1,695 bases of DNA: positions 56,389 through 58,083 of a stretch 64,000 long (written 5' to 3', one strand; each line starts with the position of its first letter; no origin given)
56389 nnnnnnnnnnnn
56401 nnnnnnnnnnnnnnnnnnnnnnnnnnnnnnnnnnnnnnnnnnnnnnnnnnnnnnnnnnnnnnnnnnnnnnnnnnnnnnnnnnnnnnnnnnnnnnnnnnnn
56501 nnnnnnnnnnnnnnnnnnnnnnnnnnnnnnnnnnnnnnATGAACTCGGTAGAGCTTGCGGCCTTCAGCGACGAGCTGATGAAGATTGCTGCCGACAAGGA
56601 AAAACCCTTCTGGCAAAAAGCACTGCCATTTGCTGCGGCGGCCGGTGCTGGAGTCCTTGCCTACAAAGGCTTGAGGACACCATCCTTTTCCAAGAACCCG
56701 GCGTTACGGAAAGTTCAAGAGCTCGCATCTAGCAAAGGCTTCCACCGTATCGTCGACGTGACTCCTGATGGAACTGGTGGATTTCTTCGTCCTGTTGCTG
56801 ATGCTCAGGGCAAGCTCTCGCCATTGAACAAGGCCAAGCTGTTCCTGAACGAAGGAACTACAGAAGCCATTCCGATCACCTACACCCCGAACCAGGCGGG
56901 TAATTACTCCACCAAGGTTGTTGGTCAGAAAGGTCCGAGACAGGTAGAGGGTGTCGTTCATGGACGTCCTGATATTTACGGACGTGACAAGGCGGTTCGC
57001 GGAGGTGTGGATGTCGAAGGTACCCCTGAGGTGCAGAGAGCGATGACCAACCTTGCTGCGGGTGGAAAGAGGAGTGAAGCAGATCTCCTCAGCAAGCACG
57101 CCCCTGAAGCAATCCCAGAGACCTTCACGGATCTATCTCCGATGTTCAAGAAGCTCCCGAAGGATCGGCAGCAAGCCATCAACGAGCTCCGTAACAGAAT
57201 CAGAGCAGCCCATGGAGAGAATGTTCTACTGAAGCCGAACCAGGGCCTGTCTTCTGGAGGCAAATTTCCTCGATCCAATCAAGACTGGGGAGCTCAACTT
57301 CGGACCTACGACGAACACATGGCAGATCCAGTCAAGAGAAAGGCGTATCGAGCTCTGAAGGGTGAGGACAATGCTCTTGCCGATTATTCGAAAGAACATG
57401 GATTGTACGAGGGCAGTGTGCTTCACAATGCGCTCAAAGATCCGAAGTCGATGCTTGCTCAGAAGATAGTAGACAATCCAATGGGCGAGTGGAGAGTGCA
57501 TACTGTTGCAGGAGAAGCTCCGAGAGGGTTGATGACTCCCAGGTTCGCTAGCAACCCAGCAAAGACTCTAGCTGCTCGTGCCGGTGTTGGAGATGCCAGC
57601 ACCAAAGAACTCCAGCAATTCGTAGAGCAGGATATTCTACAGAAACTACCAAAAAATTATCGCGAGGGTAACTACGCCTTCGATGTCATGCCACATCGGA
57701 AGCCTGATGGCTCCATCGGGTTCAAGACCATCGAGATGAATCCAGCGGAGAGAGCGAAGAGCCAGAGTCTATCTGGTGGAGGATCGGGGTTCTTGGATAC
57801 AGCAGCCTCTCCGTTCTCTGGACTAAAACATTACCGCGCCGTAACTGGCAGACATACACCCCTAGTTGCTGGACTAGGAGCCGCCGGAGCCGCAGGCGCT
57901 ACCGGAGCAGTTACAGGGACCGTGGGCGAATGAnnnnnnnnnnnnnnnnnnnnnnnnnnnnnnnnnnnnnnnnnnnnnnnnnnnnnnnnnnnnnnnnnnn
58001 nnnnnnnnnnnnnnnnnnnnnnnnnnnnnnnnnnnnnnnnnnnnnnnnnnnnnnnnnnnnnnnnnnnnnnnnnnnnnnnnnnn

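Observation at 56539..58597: Plus-strand ATP-grasp ligase convergent and overlapping with a C39-like cysteine peptidase and a small membrane protein: candidate peptide-modification or RiPP-like module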

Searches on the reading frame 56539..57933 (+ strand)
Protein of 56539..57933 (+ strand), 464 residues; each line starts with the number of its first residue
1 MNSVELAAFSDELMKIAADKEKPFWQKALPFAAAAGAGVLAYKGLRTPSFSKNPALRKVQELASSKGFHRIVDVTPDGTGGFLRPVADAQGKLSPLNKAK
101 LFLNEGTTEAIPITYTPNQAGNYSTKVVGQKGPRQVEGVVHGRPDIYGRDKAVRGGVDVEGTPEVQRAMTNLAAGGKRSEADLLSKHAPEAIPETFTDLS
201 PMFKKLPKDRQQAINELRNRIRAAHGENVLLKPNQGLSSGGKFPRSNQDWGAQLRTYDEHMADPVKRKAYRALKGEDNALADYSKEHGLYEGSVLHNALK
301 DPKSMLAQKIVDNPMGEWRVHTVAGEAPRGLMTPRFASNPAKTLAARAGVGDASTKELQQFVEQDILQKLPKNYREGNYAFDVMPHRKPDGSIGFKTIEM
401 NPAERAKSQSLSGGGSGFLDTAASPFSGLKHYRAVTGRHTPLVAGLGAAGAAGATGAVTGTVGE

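Call 3: search_protein_families(library=pfam, proteins=[window:56539-57933:+], max_evalue=1)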
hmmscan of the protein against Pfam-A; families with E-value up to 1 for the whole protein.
window:56539-57933:+ (464 aa): 0 families

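Call 4: search_protein_families(library=phrogs, proteins=[window:56539-57933:+], max_evalue=0.1)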
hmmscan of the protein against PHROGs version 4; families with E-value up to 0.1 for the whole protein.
window:56539-57933:+ (464 aa): 0 families

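Call 6: search_solved_structures(query=window:56539-57933:+, max_evalue=10, show_alignments=2)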
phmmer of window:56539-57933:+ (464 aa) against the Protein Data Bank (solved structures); distinct sequences matched with E-value up to 10: 0.

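Call 7: search_dna_similar(query=window:56539-57933:+, collection=phages, mode=protein, max_rows=30, max_evalue=0.001)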
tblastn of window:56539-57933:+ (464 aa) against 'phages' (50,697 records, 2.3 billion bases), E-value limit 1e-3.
No match.

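Call 13: find_homologous_proteins(query=window:56539-57933:+, max_evalue=0.001)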
Query window:56539-57933:+ (464 aa): 29 proteins with E <= 0.001 among 8000 candidates.
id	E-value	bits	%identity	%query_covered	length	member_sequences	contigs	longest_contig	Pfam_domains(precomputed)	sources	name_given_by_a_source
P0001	2.3e-195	668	100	65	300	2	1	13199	-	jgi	-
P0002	1.2e-172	593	62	92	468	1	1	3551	-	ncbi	-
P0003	6.2e-169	581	61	92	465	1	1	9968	-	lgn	-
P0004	2.5e-168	579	62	94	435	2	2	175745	-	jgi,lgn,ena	-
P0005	1.2e-158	547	58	91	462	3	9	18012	-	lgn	-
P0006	4.2e-150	519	55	92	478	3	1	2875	-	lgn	-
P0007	1.8e-141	490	56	89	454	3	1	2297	-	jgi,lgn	jgi:hypothetical protein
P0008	2.2e-140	487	52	91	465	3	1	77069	-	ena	-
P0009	3.9e-140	486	54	93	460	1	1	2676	-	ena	-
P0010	1.8e-130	454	53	92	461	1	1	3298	-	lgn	-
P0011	3.7e-114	400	48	92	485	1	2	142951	-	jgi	jgi:hypothetical protein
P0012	2.7e-111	391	49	90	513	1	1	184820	-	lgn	-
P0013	4.9e-110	387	46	95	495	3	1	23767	-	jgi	jgi:hypothetical protein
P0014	2.9e-106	374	44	92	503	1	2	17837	-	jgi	-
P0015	6.3e-106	373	46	90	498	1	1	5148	-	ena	-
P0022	1.6e-90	322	42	86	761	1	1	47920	-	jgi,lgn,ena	-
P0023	4.4e-90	321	43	91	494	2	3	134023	-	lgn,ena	-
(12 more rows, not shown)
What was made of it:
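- Checked: The 464-aa protein has 29 homologues with E values down to about 1e-170 (call 13).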

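Call 15: search_solved_structures(query=A1, max_evalue=10, show_alignments=3)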
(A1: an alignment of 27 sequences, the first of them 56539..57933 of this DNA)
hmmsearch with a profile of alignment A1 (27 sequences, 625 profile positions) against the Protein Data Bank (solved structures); distinct sequences matched with E-value up to 10: 0.

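Call 17: find_encoding_contigs(protein=P0004, flank=6000, max_places=2)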
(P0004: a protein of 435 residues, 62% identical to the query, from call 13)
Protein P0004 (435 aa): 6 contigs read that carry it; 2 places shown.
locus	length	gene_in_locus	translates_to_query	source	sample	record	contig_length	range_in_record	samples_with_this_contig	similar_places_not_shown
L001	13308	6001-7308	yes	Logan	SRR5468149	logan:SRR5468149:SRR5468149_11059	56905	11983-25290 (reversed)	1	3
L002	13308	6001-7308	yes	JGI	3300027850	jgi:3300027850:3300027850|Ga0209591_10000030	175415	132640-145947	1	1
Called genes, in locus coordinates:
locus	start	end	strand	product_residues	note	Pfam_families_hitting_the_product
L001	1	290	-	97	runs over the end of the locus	-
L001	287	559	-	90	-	-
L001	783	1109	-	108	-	-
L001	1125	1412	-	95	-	-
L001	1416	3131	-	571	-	-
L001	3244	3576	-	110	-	-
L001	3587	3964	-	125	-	PF00072:Response_reg (weak)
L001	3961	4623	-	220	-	-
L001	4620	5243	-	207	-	-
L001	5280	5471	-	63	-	-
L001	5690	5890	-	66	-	PF01479:S4 (weak)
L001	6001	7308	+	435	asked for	-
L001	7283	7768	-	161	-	PF13529:Peptidase_C39_2, PF03412:Peptidase_C39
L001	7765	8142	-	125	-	-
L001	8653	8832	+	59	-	-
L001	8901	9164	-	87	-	-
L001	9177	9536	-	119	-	PF02481:DNA_processg_A (weak), PF06908:YpsA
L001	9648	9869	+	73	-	PF28077:THIVI_2564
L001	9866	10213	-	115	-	-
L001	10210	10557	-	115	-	-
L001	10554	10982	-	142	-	PF02026:RyR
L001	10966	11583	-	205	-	PF01541:GIY-YIG (weak), PF07460:NUMOD3 (faint)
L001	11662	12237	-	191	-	PF00383:dCMP_cyt_deam_1, PF14437:MafB19-deam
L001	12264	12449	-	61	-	-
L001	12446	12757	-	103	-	PF07866:DUF1653 (weak)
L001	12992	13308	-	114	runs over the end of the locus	-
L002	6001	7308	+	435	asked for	-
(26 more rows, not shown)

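Call 18: find_encoding_contigs(protein=P0012, flank=6000, max_places=2)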
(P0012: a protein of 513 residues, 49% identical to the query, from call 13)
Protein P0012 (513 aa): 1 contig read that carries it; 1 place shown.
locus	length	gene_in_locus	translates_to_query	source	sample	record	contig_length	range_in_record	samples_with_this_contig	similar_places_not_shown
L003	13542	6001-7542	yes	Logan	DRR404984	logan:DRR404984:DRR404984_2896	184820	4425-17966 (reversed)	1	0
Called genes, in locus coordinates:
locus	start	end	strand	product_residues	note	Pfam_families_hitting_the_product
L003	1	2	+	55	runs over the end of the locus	-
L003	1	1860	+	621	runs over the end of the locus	-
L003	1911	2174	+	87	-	PF09723:Zn_ribbon_8 (weak)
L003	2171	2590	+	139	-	-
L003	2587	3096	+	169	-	-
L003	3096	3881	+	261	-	PF00112:Peptidase_C1, PF13529:Peptidase_C39_2 (weak)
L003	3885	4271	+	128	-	-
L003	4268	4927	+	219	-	PF01510:Amidase_2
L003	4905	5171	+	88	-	-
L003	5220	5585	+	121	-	-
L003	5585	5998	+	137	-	-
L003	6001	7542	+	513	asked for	-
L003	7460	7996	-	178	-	PF03412:Peptidase_C39, PF13529:Peptidase_C39_2 (weak)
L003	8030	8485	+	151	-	-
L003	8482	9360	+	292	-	-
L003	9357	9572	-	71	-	PF00364:Biotin_lipoyl, PF25984:BSH_YknX (faint)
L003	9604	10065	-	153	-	-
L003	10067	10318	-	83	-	-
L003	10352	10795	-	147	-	-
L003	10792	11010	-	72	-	-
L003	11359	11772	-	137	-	-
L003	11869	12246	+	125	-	-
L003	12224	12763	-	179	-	-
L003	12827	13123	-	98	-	-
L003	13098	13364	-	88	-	-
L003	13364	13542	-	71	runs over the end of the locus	-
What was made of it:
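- In L003 the C39 is the only minus-strand gene in its immediate plus-strand run of genes and is still convergent (call 18).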

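Call 20: find_encoding_contigs(protein=P0023, flank=6000, max_places=1)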
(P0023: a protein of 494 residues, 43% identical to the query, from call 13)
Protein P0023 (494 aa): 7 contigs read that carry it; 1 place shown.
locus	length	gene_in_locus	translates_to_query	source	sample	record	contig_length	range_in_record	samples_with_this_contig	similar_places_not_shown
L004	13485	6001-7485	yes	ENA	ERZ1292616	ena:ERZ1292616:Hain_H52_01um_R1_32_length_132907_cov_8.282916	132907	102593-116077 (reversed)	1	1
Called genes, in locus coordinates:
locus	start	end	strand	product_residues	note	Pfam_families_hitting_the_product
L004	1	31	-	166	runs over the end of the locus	-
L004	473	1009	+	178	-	-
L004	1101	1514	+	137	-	-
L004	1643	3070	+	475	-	-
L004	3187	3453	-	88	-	-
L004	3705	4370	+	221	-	-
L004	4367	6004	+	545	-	PF04851:ResIII (faint), PF00176:SNF2-rel_dom (weak), PF00271:Helicase_C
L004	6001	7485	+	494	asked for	-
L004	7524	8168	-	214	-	PF03412:Peptidase_C39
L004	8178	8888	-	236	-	PF20274:cREC_REC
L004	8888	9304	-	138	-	-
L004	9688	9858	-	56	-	-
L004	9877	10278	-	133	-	-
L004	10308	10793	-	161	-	-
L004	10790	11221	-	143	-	PF00383:dCMP_cyt_deam_1, PF14437:MafB19-deam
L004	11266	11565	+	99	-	-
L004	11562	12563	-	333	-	PF21448:DNMK (faint)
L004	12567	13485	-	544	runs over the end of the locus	PF02511:Thy1, PF14890:Intein_splicing, PF01844:HNH, PF02511:Thy1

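Call 21: find_encoding_contigs(protein=P0022, flank=6000, max_places=1)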
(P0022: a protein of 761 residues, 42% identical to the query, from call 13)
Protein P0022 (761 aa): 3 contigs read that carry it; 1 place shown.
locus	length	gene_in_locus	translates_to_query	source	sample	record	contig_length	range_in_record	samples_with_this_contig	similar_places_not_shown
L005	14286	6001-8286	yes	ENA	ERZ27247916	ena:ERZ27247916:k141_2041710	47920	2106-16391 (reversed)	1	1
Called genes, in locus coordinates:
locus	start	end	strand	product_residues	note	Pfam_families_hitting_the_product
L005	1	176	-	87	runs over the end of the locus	-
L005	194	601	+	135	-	PF00072:Response_reg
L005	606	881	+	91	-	-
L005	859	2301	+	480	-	PF04851:ResIII (faint), PF00176:SNF2-rel_dom (weak), PF00271:Helicase_C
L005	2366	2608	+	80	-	-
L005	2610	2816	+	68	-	-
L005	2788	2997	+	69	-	-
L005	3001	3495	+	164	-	PF25109:HAD_PNKP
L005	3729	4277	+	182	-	-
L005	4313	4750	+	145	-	-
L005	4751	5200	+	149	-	-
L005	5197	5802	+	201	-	-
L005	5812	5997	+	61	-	-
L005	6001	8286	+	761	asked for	-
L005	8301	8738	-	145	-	PF13529:Peptidase_C39_2, PF03412:Peptidase_C39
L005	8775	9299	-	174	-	PF00249:Myb_DNA-binding (faint)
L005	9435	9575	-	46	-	PF24192:DUF7417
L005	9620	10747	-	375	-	PF01068:DNA_ligase_A_M, PF14743:DNA_ligase_OB_2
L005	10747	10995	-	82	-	-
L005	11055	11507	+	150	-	-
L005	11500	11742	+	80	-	-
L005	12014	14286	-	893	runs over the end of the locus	PF17795:Vault_3 (weak), PF11978:MVP_shoulder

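Call 23: predict_structure(alignment_id=A1)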
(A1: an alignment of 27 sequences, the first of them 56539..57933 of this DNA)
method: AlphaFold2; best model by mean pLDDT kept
length: 464 residues; sequences in the alignment: 27
mean_pLDDT: 89.0   pTM: 0.85
mean pLDDT of the five models: 89.0, 88.4, 85.3, 84.5, 84.3
residues with pLDDT >= 90: 313; 70-90: 107; 50-70: 40; < 50: 4
segments of 3 or more residues with pLDDT < 50: none
pLDDT, mean of each block of 10 residues (from residue 1): 59 62 68 86 95 96 97 87 89 94 94 86 86 94 83 92 94 94 98 97 97 98 97 88 95 98 98 87 95 97 96 94 94 84 80 91 98 96 96 96 79 60 82 95 92 74 57
secondary structure, 60 per line:
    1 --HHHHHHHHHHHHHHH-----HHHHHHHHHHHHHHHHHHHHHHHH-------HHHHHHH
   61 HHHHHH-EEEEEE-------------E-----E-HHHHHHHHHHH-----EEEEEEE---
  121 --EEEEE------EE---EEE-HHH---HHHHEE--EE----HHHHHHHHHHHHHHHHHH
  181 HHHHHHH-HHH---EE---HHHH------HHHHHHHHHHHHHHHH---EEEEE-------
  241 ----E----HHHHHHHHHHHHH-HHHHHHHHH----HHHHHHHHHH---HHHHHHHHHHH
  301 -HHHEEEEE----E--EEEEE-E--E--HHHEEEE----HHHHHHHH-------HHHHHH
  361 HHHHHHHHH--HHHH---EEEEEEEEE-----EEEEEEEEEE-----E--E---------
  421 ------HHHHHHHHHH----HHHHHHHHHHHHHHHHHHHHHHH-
elements in order: H3-17 H23-46 H54-66 E68-73 H95-105 E111-117 E123-127 E139-141 H149-152 H163-187 H200-203 H210-225 E229-233 H250-262 H264-272 H277-286 H290-300 E305-309 E317-321 E332-335 H340-347 H355-369 H372-375 E379-387 E393-402 H427-436 H441-463
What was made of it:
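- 56539..57933 (+): Gene for a 464-aa divergent ATP-grasp amide ligase, founding a family that Pfam does not detect. AF2 model pLDDT 89, pTM 0.85 (call 23).
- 56545..56589 (+): N-terminal amphipathic helix (aa 3-17, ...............). In relatives it reads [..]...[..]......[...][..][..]. Helix 3-17 in the model (call 23).
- On ATP-grasp superfamily: AF2 model pLDDT 89 (call 23).
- Checked: The '200-aa N-terminal extension' is mostly an ordinary, if enlarged, N-terminal domain of the ATP-grasp fold, plus about 47 residues of helices (call 23).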

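Call 39: fold_search(model_id=the predicted structure, library=viral)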
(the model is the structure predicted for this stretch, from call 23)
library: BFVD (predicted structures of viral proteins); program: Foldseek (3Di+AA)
matches with E <= 10: 299; with E <= 0.001: 2
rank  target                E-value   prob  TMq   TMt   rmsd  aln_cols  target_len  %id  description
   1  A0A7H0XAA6            3.9e-05  1.00  0.31  0.36  10.9       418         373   11  (no name in the UniProt tables at hand)
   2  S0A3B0                1.6e-04  1.00  0.30  0.45   9.2       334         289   11  ATP-grasp domain containing protein [Cellulophaga phage phi14:2]
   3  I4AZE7                3.0e-03  1.00  0.23  0.40   8.4       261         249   14  (no name in the UniProt tables at hand)
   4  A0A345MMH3            3.4e-03  0.96  0.28  0.41   9.4       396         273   10  (no name in the UniProt tables at hand)
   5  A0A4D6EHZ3            7.2e-03  0.98  0.29  0.27  11.2       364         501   10  Cyanophycin synthetase incomplete domain containing protein [Pandoravirus celtis]
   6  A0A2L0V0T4            7.6e-03  0.97  0.30  0.47   8.7       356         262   10  ATP-grasp domain-containing protein [Agrobacterium phage Atu_ph07]
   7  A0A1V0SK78            1.4e-02  0.96  0.25  0.35   8.2       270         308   12  Cell division cycle 123 protein [Klosneuvirus KNV1]
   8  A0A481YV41            1.4e-02  0.92  0.23  0.18   8.4       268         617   14  HNH endonuclease [Marseillevirus LCMAC103]
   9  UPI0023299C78         1.5e-02  0.97  0.32  0.37   7.2       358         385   12  (no name look-up for this kind of identifier)
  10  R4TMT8                1.5e-02  0.96  0.23  0.42   8.7       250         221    8  ATP-grasp domain-containing protein [Halogranum tailed virus 1]
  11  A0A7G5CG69            1.6e-02  0.95  0.33  0.26   9.3       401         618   12  ATP-grasp domain-containing protein [Proteus phage Vb_PmiP-P59]
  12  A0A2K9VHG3            1.7e-02  0.92  0.30  0.45   9.6       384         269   11  ATP-grasp domain-containing protein [Pseudomonas phage Bjorn]
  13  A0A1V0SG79            2.0e-02  0.75  0.26  0.32  10.8       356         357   11  Tubulin-tyrosine ligase family protein [Hokovirus HKV1]
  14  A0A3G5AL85            2.1e-02  0.97  0.25  0.39   7.5       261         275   13  Uncharacterized protein [Sylvanvirus sp.]
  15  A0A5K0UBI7            2.1e-02  0.44  0.19  0.24  16.6       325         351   15  Uncharacterized protein [Yasminevirus sp. GU-2018]
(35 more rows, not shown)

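Call 43: search_protein_representatives(alignment_id=A1)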
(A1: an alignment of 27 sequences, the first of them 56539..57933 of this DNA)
Query: 27 sequences, 625 profile positions. Proteins with E-value up to 0.001 (for the whole library): 354; up to 1e-10: 207; up to 1e-30: 94. The best 150 are listed.
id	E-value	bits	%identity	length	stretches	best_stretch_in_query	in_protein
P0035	1.3e-222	757.4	-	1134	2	100-625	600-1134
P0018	2.8e-215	733.2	-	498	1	131-613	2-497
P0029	1.9e-212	723.9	-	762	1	5-625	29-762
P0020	2.5e-212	723.5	-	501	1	133-616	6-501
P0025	1.4e-210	717.6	-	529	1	130-612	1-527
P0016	6.1e-207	705.7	-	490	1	133-613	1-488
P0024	1.9e-203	694.1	-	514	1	132-617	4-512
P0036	1.4e-199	681.3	-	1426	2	11-625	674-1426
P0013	2.6e-197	673.8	-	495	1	130-617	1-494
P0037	6.4e-194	662.6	-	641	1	98-619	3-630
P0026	1.5e-190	651.5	-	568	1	133-625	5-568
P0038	1.2e-185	635.3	-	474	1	134-613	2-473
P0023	1.2e-180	618.9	-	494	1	130-625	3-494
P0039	4.7e-178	610.2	-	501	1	133-616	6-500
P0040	1.0e-177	609.1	-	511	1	140-616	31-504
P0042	1.4e-173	595.5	-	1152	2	132-611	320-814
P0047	1.8e-160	552.2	-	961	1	153-625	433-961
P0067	1.0e-68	249.1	-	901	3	163-607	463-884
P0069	1.2e-52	196.0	-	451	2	294-613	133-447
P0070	4.8e-49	184.1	-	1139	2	320-621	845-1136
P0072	4.5e-45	171.0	-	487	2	310-612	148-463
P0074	1.4e-43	166.0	-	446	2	313-613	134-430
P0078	1.8e-39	152.5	-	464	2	300-610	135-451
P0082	1.5e-38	149.4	-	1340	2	318-605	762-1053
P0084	3.2e-38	148.3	-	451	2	319-605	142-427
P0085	1.5e-37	146.1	-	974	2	306-606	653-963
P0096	1.3e-35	139.7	-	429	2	320-611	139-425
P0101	1.0e-34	136.7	-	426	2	318-608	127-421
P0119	1.3e-30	123.2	-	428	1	319-615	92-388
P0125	2.5e-28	115.6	-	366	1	314-610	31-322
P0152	2.8e-23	98.9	-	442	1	309-602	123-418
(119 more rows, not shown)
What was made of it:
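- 56539..57933 (+): 29 homologues (call 13) and 354 representative clusters (call 43).
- Checked: A profile search of 1.84 billion representatives finds 354 clusters (call 43).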

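Call 44: search_protein_families(library=pfam, proteins=[P0035, P0036, P0042, P0047, P0067, P0070, P0082, P0085], max_evalue=0.01)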
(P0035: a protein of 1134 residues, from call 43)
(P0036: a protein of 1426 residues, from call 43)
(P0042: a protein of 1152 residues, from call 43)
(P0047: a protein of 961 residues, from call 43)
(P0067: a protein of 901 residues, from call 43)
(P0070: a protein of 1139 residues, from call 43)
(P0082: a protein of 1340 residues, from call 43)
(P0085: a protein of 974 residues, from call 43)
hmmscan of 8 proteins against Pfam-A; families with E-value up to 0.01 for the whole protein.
P0035 (1134 aa): 0 families

P0036 (1426 aa): 0 families

P0042 (1152 aa): 3 families
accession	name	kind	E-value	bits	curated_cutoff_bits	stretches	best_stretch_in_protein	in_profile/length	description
PF18823.6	InPase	-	2.8e-34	118.3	26.8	1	826-955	4-133/135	Inorganic Pyrophosphatase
PF13619.11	KTSC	-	5.4e-12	45.7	25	1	127-178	1-52/58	KTSC domain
PF18905.5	DUF5661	-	0.0013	19.5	27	1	286-330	15-63/65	Protein of unknown function (DUF5661)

P0047 (961 aa): 0 families

P0067 (901 aa): 1 family
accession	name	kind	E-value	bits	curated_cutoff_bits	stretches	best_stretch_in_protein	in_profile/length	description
PF19764.4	DUF6251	-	0.00036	20.8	26.5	1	373-432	10-75/126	Family of unknown function (DUF6251)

P0070 (1139 aa): 0 families

P0082 (1340 aa): 8 families
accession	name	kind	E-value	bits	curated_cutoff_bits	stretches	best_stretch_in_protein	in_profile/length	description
PF00176.29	SNF2-rel_dom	-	1.4e-13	51.1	24.9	1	248-429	129-287/290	SNF2-related domain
PF00271.37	Helicase_C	-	5.7e-13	49.5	23.5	1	448-556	3-110/110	Helicase conserved C-terminal domain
PF04851.21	ResIII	-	7.2e-09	36.2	22.5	1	155-284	3-163/164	Type III restriction enzyme, res subunit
PF13604.12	AAA_30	-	4.2e-06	27.1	27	1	158-257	4-101/191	AAA domain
PF13401.12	AAA_22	-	0.0002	22.1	27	0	233-282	76-123/130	AAA domain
PF00270.35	DEAD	-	0.00028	21.1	26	0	237-284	110-161/167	DEAD/DEAH box helicase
PF13671.12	AAA_33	-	0.0024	18.6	27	0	11-72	4-76/143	AAA domain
PF14243.11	R2K_3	-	0.0098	16.5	26.3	0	929-1014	83-157/169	ATP-grasp domain, R2K clade family 3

P0085 (974 aa): 2 families
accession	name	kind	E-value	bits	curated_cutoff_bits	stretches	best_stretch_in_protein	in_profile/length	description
PF13298.12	LigD_N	-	6.7e-05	23.4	31.1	1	53-159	2-105/107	DNA Ligase D 3'-phosphoesterase domain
PF01068.26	DNA_ligase_A_M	-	9.7e-05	22.6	26.2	1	207-375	25-184/204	ATP dependent DNA ligase domain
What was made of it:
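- Fusions: LigD_N + DNA ligase + ligase (P0085) and KTSC + DUF5661 + ligase + InPase (P0042) (call 44).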
